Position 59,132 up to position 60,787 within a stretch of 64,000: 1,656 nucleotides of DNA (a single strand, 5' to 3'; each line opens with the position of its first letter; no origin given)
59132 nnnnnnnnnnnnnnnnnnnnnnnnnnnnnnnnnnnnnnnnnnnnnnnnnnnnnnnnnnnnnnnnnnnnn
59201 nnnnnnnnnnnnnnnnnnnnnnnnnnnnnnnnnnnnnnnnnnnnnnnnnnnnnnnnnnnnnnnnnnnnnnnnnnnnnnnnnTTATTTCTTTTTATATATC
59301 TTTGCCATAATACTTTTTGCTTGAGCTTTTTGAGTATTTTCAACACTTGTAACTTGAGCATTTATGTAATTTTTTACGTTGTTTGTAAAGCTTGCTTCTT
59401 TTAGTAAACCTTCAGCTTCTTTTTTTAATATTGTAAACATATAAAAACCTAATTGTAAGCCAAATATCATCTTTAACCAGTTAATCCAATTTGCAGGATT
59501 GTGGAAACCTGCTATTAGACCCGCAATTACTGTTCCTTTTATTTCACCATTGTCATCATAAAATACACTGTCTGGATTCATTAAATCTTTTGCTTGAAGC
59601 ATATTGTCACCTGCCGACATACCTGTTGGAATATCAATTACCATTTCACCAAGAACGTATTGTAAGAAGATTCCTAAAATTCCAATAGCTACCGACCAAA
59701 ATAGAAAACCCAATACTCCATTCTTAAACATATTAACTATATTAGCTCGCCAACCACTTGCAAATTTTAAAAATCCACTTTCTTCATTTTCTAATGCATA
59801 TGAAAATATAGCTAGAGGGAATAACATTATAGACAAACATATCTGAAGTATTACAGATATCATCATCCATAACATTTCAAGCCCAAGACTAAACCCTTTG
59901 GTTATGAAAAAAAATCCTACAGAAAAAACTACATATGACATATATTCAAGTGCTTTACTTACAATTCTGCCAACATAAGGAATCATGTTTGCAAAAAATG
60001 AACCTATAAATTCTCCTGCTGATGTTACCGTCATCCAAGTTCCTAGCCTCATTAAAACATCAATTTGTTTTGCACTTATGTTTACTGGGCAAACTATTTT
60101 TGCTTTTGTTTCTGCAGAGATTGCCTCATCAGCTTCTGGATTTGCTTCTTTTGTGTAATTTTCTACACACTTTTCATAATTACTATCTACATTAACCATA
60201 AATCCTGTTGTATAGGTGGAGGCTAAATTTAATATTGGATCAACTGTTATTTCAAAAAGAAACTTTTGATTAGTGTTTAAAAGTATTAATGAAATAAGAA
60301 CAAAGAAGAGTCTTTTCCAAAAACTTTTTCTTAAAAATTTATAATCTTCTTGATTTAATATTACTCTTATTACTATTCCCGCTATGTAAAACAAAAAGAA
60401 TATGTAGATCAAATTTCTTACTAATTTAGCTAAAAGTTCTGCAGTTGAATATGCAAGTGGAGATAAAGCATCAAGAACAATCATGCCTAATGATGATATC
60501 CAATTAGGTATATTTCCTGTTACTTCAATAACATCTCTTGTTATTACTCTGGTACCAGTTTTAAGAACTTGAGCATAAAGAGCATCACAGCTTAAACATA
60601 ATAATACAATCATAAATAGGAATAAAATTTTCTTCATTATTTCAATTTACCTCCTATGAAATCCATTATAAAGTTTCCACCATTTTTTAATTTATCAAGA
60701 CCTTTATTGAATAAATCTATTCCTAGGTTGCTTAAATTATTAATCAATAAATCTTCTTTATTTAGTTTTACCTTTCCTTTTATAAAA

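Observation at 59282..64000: Tandem triplicated signal-peptide polytopic membrane proteins (VirB6/TrbL-like array)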

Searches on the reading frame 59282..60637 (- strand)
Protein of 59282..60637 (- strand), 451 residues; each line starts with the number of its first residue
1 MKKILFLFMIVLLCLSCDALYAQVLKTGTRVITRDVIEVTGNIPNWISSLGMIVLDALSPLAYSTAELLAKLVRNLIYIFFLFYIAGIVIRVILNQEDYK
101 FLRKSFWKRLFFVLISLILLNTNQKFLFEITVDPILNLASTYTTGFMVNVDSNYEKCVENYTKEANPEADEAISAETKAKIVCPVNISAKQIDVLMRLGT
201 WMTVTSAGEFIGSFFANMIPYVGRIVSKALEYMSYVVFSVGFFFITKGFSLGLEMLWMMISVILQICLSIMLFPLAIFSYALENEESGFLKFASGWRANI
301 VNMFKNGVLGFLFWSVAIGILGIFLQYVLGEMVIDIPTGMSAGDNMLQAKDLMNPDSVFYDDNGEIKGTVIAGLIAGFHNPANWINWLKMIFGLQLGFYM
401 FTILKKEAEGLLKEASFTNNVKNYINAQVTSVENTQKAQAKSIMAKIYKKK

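Call 3: search_protein_families(library=pfam, proteins=[window:59282-60637:-], max_evalue=1)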
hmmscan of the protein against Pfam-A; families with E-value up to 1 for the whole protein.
window:59282-60637:- (451 aa): 0 families

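Call 4: search_protein_families(library=ncbifam, proteins=[window:59282-60637:-], max_evalue=1)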
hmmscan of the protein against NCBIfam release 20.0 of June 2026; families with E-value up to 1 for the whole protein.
window:59282-60637:- (451 aa): 2 families
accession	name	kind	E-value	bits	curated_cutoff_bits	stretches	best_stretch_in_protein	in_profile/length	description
NF008072.0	PRK10809.1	equivalog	0.12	12.1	190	1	378-446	53-123/194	ribosomal protein S5-alanine N-acetyltransferase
NF038363.1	SecM_small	equivalog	0.13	13.2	45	1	100-186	4-86/103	secA translation cis-regulator SecM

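Call 14: search_protein_families(library=phrogs, proteins=[window:59282-60637:-], max_evalue=0.1)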
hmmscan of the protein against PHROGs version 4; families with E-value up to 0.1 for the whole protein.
window:59282-60637:- (451 aa): 0 families

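Call 18: list_cluster_members(proteins=[P0001, P0002, window:60637-62055:-, window:59282-60637:-, window:62059-63684:-, L001:6357-8201:+])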
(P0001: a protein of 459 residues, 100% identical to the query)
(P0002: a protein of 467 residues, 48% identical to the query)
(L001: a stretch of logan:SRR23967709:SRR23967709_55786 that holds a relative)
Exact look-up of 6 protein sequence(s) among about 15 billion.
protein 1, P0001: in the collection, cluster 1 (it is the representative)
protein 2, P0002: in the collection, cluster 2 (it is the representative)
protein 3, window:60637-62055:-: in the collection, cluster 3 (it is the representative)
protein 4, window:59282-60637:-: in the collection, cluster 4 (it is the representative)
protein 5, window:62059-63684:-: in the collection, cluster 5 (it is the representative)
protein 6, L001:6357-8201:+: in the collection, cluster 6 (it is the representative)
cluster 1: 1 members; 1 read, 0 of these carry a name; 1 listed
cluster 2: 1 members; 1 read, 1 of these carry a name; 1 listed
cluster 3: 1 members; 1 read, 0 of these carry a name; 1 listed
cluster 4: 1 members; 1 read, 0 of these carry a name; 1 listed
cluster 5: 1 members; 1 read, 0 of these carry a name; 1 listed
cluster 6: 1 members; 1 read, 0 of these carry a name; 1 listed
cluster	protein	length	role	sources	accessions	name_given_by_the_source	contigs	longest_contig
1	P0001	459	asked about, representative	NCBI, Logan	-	-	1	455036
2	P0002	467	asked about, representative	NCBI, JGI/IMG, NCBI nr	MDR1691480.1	MAG: hypothetical protein LBR35_01405 [Rickettsiales bacterium] | hypothetical protein | hypothetical protein [Rickettsiales bacterium]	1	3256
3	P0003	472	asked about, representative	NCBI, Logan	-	-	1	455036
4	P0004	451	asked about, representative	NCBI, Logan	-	-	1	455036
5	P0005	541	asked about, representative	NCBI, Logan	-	-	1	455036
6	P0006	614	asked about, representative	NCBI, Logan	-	-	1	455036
